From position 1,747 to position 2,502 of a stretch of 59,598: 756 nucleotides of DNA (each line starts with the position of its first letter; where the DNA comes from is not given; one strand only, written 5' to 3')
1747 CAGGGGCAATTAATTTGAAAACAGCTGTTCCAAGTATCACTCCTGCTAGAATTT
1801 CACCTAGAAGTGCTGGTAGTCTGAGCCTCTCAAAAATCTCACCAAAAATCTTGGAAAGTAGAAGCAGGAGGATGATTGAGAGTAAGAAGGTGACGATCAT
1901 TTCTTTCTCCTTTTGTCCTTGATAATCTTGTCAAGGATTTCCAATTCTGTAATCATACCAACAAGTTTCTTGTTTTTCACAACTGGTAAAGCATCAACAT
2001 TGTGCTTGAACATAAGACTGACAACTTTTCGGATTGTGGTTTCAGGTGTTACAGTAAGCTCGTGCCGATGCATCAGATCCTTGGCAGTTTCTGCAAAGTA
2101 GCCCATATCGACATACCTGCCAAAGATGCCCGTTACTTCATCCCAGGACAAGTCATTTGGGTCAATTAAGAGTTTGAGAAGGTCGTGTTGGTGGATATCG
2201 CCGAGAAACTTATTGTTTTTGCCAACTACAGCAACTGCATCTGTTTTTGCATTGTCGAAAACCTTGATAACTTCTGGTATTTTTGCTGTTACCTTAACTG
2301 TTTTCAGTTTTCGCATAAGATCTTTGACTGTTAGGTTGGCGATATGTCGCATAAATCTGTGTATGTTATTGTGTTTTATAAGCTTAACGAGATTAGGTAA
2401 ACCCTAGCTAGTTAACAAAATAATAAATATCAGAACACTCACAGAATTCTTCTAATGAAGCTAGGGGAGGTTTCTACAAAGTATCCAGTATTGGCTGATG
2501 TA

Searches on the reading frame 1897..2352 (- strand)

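Call 96: search_protein_families(library=pfam, proteins=[window:1897-2352:-], max_evalue=0.0001)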
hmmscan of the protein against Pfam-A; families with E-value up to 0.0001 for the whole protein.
window:1897-2352:- (151 aa): 1 family
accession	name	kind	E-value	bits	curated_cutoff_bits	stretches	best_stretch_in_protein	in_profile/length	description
PF00571.33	CBS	-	9.8e-23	80.7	24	2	90-144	1-56/57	CBS domain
